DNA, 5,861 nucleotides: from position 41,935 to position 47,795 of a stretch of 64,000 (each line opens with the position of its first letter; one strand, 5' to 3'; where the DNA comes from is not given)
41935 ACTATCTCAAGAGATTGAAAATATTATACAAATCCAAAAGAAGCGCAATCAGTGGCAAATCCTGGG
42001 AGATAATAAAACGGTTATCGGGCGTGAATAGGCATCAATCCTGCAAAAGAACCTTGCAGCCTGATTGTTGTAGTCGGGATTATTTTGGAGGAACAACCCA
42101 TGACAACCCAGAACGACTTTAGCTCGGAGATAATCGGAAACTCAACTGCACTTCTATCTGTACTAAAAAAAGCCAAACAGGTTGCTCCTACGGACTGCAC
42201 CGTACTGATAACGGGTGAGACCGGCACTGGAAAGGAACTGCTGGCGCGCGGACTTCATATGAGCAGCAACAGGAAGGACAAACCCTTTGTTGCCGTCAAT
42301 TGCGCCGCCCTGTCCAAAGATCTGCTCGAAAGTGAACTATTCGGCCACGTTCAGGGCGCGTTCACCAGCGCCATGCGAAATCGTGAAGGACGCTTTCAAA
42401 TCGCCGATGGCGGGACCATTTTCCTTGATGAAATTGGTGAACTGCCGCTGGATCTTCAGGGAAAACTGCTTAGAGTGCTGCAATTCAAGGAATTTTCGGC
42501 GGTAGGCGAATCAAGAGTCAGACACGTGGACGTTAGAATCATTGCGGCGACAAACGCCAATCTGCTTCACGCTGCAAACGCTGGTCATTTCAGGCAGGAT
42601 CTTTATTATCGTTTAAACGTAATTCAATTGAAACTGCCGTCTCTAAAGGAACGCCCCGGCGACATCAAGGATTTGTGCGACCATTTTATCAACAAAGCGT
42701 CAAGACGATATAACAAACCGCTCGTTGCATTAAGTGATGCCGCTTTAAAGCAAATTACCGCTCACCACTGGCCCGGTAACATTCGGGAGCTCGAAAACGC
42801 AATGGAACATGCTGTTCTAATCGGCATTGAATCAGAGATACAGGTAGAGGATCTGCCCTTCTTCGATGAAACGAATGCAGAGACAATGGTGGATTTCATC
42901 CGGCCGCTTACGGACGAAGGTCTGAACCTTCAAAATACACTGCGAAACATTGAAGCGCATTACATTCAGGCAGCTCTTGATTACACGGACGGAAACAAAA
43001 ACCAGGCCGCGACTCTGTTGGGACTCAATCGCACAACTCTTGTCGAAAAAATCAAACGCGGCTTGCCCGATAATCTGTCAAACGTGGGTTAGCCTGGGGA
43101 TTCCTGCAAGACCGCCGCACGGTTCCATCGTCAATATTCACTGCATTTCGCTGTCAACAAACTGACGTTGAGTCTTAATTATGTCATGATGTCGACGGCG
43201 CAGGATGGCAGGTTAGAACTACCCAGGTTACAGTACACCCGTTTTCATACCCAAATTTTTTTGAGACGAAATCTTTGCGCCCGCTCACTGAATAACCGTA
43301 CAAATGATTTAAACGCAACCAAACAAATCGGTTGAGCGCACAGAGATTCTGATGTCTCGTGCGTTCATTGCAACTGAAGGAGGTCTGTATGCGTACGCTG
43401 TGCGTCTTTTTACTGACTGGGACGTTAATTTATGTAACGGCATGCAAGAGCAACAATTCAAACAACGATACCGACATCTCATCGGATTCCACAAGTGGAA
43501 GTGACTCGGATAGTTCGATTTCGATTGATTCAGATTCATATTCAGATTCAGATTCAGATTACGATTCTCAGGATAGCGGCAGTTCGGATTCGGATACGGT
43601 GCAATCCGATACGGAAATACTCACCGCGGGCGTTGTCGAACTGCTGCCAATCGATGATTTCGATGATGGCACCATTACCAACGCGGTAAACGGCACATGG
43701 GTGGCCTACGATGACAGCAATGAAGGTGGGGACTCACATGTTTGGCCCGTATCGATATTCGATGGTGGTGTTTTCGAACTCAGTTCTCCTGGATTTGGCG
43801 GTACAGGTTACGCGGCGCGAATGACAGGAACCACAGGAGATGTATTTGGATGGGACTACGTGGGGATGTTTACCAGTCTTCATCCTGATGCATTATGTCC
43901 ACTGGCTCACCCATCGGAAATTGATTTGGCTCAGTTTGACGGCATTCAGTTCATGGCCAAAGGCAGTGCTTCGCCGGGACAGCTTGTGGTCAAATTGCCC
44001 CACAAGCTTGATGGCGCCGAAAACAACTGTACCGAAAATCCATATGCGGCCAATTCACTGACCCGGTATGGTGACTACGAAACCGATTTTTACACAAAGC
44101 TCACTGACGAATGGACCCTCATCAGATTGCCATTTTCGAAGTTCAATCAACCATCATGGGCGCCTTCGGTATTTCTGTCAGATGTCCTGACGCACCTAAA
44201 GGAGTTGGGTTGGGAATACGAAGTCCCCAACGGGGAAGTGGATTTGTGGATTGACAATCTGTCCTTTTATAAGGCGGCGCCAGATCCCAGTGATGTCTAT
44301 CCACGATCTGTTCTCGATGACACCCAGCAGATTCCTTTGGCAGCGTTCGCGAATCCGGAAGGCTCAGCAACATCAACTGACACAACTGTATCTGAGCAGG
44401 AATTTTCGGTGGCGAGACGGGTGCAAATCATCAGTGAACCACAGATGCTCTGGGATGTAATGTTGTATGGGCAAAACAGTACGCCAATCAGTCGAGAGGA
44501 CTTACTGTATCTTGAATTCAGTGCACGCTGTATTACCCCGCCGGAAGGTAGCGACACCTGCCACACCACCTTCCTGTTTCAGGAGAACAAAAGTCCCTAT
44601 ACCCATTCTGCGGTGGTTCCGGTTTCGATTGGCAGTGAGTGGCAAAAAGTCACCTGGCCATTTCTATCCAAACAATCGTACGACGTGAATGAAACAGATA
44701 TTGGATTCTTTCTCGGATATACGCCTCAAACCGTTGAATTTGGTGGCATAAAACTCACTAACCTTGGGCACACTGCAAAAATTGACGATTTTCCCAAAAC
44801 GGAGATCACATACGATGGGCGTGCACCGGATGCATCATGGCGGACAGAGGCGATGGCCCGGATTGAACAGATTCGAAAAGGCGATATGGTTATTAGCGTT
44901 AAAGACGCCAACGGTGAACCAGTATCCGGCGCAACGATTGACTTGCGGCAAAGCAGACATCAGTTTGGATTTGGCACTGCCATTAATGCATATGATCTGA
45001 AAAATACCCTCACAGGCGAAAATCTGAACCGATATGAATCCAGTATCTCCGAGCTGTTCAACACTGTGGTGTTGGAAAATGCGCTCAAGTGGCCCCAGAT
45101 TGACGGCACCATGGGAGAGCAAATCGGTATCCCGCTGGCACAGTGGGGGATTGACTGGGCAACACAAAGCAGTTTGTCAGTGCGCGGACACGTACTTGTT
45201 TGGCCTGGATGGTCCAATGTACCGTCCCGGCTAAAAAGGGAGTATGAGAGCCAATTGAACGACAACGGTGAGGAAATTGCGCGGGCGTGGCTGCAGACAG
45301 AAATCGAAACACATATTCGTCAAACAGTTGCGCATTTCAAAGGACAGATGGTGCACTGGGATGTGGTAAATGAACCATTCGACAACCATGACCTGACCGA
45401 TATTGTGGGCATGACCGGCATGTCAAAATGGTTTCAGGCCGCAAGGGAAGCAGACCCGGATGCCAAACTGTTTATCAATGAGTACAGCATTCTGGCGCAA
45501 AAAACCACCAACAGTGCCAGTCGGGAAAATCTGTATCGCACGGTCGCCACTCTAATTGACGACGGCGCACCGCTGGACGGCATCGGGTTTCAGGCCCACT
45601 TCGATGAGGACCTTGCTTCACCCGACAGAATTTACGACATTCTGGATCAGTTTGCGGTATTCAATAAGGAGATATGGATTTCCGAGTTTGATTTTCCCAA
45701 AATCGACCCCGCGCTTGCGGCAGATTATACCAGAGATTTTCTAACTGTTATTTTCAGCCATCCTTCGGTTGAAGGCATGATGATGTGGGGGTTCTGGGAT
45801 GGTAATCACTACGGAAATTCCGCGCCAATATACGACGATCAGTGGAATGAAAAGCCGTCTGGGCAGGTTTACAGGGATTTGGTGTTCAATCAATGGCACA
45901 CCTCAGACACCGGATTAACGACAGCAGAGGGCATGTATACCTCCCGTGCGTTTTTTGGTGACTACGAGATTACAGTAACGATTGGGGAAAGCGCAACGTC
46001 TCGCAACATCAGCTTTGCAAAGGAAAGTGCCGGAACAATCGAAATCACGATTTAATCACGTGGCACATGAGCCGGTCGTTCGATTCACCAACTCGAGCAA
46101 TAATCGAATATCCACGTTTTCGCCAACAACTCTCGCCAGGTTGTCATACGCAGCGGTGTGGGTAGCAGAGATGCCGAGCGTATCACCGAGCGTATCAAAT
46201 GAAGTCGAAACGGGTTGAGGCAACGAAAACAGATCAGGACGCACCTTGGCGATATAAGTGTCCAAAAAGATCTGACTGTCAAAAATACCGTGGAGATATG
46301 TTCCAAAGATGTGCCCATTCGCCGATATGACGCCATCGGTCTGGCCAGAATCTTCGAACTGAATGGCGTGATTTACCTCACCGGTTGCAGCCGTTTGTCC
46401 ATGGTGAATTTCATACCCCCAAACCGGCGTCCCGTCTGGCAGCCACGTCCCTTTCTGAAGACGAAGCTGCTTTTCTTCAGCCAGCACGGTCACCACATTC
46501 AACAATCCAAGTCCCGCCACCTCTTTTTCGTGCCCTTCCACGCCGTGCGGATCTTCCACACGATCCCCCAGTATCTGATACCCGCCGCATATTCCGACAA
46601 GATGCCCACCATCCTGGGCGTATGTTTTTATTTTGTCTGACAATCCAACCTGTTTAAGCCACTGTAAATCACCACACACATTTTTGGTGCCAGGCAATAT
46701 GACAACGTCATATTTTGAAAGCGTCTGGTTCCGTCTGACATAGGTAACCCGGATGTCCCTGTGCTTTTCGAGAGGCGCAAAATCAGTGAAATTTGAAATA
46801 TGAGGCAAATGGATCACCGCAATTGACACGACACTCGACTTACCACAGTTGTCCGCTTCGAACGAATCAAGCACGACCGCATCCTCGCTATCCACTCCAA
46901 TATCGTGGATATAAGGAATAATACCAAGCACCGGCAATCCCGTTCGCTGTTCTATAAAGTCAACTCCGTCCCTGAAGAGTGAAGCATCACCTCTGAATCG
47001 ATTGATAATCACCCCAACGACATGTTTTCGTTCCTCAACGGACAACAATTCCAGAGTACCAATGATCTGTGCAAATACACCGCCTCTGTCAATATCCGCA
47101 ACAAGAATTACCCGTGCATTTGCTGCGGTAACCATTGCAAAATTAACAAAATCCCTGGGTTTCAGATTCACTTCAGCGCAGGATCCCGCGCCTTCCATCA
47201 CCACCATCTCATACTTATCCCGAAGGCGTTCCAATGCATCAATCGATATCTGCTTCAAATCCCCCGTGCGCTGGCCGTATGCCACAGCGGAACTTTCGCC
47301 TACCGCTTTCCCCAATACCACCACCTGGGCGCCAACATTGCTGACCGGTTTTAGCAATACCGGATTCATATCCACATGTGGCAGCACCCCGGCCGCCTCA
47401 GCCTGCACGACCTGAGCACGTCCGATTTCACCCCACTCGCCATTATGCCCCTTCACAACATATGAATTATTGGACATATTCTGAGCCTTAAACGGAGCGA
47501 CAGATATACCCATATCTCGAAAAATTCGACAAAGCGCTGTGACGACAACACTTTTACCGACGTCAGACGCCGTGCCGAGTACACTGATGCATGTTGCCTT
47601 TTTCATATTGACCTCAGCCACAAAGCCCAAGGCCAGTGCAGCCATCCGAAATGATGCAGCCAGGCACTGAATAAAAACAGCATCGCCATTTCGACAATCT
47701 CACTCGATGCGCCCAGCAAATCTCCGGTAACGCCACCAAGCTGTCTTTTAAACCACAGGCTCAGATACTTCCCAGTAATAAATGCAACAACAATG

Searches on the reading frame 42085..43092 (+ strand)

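Call 46: search_protein_families(library=pfam, proteins=[window:42085-43092:+], max_evalue=0.001)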
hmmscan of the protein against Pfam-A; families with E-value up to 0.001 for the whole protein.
window:42085-43092:+ (335 aa): 7 families
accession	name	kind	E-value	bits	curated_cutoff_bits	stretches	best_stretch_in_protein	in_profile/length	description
PF00158.32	Sigma54_activat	-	1.7e-71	239.8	20.2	1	16-182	1-167/168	Sigma-54 interaction domain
PF25601.1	AAA_lid_14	-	6.2e-22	77.7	27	1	188-260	1-73/87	AAA+ ATPase lid domain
PF14532.12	Sigma54_activ_2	-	1.7e-18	67.6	25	1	17-187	1-138/138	Sigma-54 interaction domain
PF02954.25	HTH_8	-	8.8e-14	51.4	22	1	285-325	1-41/42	Bacterial regulatory protein, Fis family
PF07728.20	AAA_5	-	2.9e-09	37.5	22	1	40-158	2-123/139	AAA domain (dynein-related subfamily)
PF07724.20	AAA_2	-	3.1e-05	24.5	27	1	39-165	5-132/166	AAA domain (Cdc48 subfamily)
PF00004.35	AAA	-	0.00011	23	21.2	1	40-167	1-121/131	ATPase family associated with various cellular activities (AAA)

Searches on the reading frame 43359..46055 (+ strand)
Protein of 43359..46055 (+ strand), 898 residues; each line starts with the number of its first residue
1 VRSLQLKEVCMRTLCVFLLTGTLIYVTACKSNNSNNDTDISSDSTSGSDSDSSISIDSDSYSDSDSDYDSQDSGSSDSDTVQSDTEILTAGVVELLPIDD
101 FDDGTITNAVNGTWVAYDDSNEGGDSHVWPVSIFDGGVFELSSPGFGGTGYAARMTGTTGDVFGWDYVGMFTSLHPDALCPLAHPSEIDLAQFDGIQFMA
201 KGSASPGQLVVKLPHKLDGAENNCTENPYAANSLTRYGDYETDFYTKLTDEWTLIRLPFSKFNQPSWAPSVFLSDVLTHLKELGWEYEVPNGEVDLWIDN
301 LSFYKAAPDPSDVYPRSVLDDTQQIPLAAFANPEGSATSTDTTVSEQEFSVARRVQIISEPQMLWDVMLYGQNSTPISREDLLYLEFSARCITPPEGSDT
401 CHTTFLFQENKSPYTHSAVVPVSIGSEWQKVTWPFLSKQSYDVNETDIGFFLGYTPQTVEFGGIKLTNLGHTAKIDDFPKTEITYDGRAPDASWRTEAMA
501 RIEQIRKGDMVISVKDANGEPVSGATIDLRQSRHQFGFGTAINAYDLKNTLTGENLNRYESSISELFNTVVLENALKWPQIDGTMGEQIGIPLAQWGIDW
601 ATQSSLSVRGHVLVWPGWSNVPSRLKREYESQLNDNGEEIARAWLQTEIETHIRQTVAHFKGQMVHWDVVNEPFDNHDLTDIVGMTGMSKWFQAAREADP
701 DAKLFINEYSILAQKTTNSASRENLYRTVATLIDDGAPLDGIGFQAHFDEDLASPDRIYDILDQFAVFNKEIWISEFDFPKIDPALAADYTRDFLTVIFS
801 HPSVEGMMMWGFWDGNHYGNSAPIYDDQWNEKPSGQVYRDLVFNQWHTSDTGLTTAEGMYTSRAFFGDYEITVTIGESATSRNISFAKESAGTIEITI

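Call 47: search_protein_families(library=pfam, proteins=[window:43359-46055:+], max_evalue=0.001)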
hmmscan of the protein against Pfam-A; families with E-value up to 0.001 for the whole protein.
window:43359-46055:+ (898 aa): 1 family
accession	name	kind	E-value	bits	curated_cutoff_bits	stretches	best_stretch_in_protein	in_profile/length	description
PF00331.26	Glyco_hydro_10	-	5.6e-51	174.1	22.1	1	534-834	8-304/311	Glycosyl hydrolase family 10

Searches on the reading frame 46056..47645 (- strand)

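Call 47: search_protein_families(library=pfam, proteins=[window:46056-47645:-], max_evalue=0.001)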
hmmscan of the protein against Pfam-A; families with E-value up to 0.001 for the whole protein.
window:46056-47645:- (529 aa): 3 families
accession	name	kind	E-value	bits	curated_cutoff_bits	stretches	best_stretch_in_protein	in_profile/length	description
PF07685.20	GATase_3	-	6.1e-59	199.4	27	1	275-458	2-194/196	CobB/CobQ-like glutamine amidotransferase domain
PF01656.29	CbiA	-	8.2e-21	74.7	25.4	1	20-249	1-115/125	CobQ/CobB/MinD/ParA nucleotide binding domain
PF13500.12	AAA_26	-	2.4e-20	73.7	27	1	21-249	4-194/198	AAA domain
